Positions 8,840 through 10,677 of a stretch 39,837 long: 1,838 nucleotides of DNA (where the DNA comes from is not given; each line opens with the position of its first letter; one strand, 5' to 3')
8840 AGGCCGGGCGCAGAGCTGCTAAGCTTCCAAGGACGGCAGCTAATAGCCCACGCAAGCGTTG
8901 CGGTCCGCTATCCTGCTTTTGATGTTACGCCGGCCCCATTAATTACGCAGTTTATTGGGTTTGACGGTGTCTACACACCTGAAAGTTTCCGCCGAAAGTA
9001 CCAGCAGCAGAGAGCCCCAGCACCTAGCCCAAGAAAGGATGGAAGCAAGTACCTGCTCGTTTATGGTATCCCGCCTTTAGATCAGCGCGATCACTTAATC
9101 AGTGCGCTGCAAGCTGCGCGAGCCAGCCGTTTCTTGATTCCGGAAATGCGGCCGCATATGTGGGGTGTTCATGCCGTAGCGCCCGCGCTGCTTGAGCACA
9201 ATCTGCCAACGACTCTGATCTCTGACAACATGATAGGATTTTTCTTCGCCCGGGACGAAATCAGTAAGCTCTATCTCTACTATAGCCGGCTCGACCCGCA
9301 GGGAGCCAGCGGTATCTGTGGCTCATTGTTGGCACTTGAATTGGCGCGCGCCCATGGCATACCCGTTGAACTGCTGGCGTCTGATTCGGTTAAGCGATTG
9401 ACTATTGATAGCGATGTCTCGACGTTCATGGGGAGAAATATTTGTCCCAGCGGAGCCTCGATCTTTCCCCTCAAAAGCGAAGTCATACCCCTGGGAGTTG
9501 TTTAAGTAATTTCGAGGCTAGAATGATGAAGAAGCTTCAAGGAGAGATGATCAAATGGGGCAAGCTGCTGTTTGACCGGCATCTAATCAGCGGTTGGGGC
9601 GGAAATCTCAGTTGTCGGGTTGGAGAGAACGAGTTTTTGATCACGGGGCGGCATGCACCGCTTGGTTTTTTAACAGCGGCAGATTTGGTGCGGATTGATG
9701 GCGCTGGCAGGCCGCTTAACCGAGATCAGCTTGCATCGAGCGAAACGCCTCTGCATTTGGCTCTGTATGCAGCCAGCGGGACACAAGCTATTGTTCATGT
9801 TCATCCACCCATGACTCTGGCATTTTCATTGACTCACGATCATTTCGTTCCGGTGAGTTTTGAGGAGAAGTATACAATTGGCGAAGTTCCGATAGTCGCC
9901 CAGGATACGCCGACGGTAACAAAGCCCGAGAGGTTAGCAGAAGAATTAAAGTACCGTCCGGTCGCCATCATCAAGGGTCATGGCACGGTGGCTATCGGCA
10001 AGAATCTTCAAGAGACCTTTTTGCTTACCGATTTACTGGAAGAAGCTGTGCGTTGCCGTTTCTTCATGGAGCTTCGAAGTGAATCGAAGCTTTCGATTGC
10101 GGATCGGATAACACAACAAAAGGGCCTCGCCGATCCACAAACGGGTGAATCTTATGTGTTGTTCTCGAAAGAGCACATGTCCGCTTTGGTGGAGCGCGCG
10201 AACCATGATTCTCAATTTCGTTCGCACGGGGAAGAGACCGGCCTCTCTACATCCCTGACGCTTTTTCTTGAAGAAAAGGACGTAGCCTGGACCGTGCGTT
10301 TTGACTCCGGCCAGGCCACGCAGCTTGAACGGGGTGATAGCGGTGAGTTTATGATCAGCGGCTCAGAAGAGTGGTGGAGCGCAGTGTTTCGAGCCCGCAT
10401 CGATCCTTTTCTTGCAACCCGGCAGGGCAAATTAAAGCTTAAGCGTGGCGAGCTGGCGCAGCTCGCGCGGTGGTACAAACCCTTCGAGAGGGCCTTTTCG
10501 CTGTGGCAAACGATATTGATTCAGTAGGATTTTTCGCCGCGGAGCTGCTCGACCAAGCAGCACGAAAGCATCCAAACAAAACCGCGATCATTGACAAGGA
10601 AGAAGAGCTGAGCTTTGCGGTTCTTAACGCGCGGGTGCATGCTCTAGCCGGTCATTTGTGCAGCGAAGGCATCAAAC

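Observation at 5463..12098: Candidate undescribed pathway: a DHAP-shunt-like nucleoside salvage core flanked by a CCG Fe-S protein and an acyl-CoA ligase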

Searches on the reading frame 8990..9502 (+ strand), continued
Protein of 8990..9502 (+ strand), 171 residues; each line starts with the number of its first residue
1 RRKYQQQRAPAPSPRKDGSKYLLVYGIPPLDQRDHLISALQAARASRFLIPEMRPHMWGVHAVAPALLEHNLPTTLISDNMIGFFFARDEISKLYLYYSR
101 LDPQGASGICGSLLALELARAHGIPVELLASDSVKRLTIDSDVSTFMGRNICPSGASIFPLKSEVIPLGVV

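Call 77: find_homologous_proteins(query=P0221, max_evalue=1e-40)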
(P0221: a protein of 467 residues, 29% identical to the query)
Query P0221 (467 aa): 721 proteins with E <= 1e-40 among 8000 candidates; the best 120 are listed.
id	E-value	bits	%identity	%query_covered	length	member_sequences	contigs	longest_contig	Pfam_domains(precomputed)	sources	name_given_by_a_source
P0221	0.0e+0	1047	100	100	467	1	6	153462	PF01008.24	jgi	-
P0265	1.3e-109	385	61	64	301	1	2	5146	PF01008.24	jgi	jgi:methylthioribose-1-phosphate isomerase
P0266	8.0e-108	379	61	64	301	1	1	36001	PF01008.24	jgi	jgi:methylthioribose-1-phosphate isomerase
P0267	1.7e-107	378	61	64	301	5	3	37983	PF01008.24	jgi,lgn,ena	jgi:methylthioribose-1-phosphate isomerase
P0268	2.6e-106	374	61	64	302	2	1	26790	PF01008.24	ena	-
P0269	8.1e-106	372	60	64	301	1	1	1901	PF01008.24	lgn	-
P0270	9.4e-106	372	61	64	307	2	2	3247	PF01008.24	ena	-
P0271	1.6e-105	371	61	64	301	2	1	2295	PF01008.24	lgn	-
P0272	1.8e-105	371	60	64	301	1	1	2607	PF01008.24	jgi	jgi:methylthioribose-1-phosphate isomerase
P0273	1.4e-104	368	60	64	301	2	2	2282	PF01008.24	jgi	jgi:methylthioribose-1-phosphate isomerase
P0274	1.5e-104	368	59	64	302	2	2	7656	PF01008.24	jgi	jgi:methylthioribose-1-phosphate isomerase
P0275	1.5e-104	368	59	64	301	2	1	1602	PF01008.24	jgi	jgi:methylthioribose-1-phosphate isomerase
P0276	2.1e-104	368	58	65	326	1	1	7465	PF01008.24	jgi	jgi:methylthioribose-1-phosphate isomerase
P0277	3.4e-104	367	60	63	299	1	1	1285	PF01008.24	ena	-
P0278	4.3e-104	367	57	64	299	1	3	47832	PF01008.24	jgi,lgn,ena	-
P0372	1.3e-97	345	55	64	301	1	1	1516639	PF01008.24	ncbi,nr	ncbi:MAG: hypothetical protein JSV34_00890 [Candidatus Omnitrophota bacterium]|nr:MAG: hypothetical 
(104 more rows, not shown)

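Call 79: find_encoding_contigs(protein=P0372, flank=10000, max_places=1)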
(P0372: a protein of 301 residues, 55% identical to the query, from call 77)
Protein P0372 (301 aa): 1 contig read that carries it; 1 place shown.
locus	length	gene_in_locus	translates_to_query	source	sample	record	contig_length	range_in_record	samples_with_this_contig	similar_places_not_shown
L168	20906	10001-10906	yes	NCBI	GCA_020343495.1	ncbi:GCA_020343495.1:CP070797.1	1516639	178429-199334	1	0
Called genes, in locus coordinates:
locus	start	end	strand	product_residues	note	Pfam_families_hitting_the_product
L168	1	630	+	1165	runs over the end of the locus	PF02730:AFOR_N, PF01314:AFOR_C, PF02558:ApbA, PF08546:ApbA_C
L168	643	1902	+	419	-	PF00109:ketoacyl-synt, PF02801:Ketoacyl-synt_C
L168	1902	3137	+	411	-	PF00109:ketoacyl-synt, PF02801:Ketoacyl-synt_C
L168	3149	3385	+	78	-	PF00550:PP-binding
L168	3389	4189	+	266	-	PF04199:Cyclase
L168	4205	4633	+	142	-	PF10604:Polyketide_cyc2 (weak), PF03364:Polyketide_cyc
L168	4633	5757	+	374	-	PF07690:MFS_1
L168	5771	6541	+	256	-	PF00106:adh_short, PF23441:SDR, PF01370:Epimerase (weak), PF08659:KR, PF13460:NAD_binding_10, PF13561:adh_short_C2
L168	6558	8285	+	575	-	PF02310:B12-binding, PF04055:Radical_SAM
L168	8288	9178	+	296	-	PF04909:Amidohydro_2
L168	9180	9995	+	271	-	PF01063:Aminotran_4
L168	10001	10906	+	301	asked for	PF01008:IF-2B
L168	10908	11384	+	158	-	PF01008:IF-2B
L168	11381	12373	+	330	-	PF00596:Aldolase_II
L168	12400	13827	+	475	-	PF00171:Aldedh, PF05893:LuxC (weak)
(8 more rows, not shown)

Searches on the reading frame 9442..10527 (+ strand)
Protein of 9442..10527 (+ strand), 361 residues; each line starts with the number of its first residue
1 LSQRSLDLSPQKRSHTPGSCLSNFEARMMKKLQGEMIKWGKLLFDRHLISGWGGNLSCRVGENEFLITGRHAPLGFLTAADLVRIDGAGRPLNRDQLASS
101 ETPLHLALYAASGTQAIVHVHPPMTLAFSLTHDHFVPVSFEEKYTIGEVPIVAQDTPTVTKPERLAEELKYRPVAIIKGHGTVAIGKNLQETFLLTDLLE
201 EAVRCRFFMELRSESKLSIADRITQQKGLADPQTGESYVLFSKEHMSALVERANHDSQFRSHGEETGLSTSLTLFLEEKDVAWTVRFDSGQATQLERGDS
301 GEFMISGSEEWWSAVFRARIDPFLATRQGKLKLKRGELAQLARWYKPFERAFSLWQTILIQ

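Call 3: search_protein_families(library=pfam, proteins=[window:9442-10527:+], max_evalue=0.01)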
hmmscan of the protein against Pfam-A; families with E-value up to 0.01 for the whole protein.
window:9442-10527:+ (361 aa): 2 families
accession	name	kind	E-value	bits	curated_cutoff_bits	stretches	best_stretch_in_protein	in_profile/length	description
PF00596.27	Aldolase_II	-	3.6e-36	125.2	22.2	1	35-205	2-181/183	Class II Aldolase and Adducin N-terminal domain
PF02036.22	SCP2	-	0.0023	18.7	21.3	1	276-334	28-87/101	SCP-2 sterol transfer family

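Call 4: search_protein_families(library=ncbifam, proteins=[window:9442-10527:+], max_evalue=0.01)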
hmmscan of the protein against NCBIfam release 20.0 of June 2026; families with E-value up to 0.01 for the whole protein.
window:9442-10527:+ (361 aa): 28 families (the best 25 are shown)
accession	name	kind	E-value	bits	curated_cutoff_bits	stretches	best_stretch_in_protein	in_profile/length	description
NF006413.0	PRK08660.1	equivalog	1.1e-39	136.2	203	1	33-213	3-181/184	aldolase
NF043034.1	OxoTetrPhDc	equivalog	6e-23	81.7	250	1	30-217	3-196/205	3-oxo-tetronate 4-phosphate decarboxylase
NF006208.0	PRK08333.1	equivalog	7.1e-21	74.7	267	1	28-208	1-182/189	aldolase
NF040649.1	FucA_Meth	equivalog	5.2e-20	72.1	250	1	35-208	5-175/179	L-fuculose phosphate aldolase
TIGR03328.1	salvage_mtnB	equivalog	8.3e-15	54.8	137.05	1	39-200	4-182/194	methylthioribulose 1-phosphate dehydratase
NF053831.1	RU1PAldHalo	equivalog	1.4e-13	50.7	300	1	48-203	19-176/208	ribulose-1-phosphate aldolase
NF004492.0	PRK05834.1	equivalog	2.2e-13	50.2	139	1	31-213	5-191/197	hypothetical protein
NF006672.0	PRK09220.1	equivalog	3.5e-13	49.4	226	1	29-206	8-200/209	methylthioribulose 1-phosphate dehydratase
NF005451.0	PRK07044.1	subfamily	4.5e-13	48.8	207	1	59-230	49-227/256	aldolase II superfamily protein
NF004527.0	PRK05874.1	equivalog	2.3e-12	46.9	308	1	40-202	15-182/218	L-fuculose-phosphate aldolase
NF005302.0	PRK06833.1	equivalog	2.9e-12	46.5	264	1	28-200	2-177/214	L-fuculose-phosphate aldolase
NF053537.1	DhpthDcsPhtC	equivalog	1.8e-11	43.9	200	1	42-194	10-178/232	3,4-dihydroxyphthalate decarboxylase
NF005984.0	PRK08087.1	subfamily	2.7e-10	40.4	264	1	47-200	21-175/215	L-fuculose-phosphate aldolase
NF005123.0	PRK06557.1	subfamily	3.1e-09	36.8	251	1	27-214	7-200/223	L-ribulose-5-phosphate 4-epimerase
NF005484.0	PRK07090.1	equivalog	3.8e-08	32.9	261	1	40-206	39-210/260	aldolase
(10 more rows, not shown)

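Call 17: search_solved_structures(query=window:9523-10524:+, show_alignments=3)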
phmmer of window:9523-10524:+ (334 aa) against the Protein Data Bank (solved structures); distinct sequences matched with E-value up to 0.001: 27.
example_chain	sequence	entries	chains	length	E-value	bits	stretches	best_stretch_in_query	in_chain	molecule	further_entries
2fk5_A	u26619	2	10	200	3.9e-16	62.5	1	9-167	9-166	fuculose-1-phosphate aldolase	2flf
2irp_A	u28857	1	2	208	7.3e-13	51.8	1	7-180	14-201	Putative aldolase class 2 protein aq_1979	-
6voq_A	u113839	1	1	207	1.6e-11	47.4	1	4-195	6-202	Aldolase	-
4c25_A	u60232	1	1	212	2.6e-09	40.1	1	6-175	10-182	L-FUCULOSE PHOSPHATE ALDOLASE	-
4c24_A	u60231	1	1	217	2.8e-09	40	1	6-175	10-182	L-FUCULOSE PHOSPHATE ALDOLASE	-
6vop_A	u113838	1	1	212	4.3e-09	39.4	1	4-183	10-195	Aldolase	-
1dzz_P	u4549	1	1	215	3.7e-08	36.3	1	21-173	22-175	L-fuculose phosphate aldolase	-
1dzv_P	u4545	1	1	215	3.7e-08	36.3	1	21-173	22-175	L-fuculose phosphate aldolase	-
1dzw_P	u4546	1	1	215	4.1e-08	36.2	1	21-173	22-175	L-fuculose phosphate aldolase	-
1dzx_P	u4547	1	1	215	7.6e-08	35.3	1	21-173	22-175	L-fuculose phosphate aldolase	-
1fua_A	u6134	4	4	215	7.6e-08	35.3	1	21-173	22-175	L-FUCULOSE-1-PHOSPHATE ALDOLASE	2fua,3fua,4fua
1dzy_P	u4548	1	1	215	7.6e-08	35.3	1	21-173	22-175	L-FUCULOSE-1-PHOSPHATE ALDOLASE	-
1e48_P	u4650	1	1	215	9.6e-08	34.9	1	21-173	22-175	L-FUCULOSE 1-PHOSPHATE ALDOLASE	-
1dzu_P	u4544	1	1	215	1e-07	34.9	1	21-173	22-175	L-fuculose phosphate aldolase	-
1e47_P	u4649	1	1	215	2e-07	33.9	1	21-173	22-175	L-FUCULOSE 1-PHOSPHATE ALDOLASE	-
6btd_A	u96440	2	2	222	4e-06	29.6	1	2-195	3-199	Fuculose phosphate aldolase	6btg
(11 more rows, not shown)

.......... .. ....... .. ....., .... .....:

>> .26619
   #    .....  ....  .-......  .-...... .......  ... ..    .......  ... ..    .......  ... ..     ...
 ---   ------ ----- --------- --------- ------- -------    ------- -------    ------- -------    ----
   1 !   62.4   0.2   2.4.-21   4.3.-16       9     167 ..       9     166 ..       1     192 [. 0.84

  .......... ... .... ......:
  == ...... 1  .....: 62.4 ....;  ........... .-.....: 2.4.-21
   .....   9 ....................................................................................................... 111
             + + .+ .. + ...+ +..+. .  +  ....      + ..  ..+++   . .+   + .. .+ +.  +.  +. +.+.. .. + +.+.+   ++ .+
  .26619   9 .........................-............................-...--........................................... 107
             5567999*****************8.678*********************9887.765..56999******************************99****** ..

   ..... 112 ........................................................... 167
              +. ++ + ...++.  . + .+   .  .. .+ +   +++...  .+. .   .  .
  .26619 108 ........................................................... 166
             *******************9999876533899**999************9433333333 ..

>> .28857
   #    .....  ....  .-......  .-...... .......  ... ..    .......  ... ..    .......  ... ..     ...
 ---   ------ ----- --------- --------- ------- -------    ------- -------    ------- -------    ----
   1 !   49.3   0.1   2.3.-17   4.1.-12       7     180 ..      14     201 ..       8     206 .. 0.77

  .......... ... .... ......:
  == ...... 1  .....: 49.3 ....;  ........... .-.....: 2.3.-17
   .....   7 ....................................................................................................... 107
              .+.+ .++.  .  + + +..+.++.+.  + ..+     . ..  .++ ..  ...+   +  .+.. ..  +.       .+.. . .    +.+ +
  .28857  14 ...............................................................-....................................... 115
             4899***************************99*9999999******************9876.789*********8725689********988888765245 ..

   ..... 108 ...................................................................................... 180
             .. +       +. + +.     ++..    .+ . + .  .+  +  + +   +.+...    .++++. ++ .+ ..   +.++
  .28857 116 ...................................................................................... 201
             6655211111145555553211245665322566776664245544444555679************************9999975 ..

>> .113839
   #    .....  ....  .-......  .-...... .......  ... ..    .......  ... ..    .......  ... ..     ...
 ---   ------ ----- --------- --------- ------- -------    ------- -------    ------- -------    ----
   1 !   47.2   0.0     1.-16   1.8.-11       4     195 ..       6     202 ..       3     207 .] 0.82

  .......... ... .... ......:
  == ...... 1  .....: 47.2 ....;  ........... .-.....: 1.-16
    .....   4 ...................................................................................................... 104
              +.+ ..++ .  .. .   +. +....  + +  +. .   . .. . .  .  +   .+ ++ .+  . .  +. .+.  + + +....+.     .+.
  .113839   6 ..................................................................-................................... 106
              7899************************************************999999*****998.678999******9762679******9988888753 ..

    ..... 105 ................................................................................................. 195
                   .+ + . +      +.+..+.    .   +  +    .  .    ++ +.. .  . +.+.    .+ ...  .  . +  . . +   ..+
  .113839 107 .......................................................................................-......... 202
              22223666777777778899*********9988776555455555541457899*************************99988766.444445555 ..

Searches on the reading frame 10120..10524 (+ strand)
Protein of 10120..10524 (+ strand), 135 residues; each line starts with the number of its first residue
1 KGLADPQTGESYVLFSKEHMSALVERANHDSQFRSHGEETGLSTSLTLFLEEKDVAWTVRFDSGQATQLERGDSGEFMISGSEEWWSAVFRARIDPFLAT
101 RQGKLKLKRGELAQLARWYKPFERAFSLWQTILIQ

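Call 18: search_protein_families(library=pfam, proteins=[window:10120-10524:+], max_evalue=1)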
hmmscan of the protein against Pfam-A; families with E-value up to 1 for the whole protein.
window:10120-10524:+ (135 aa): 1 family
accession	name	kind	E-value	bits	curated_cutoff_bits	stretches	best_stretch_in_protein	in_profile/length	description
PF02036.22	SCP2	-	0.0004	21.1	21.3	1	50-108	28-87/101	SCP-2 sterol transfer family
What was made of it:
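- On SCP2 sterol/lipid carrier fold: The window protein is borderline (21.1 against 21.3, call 18).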
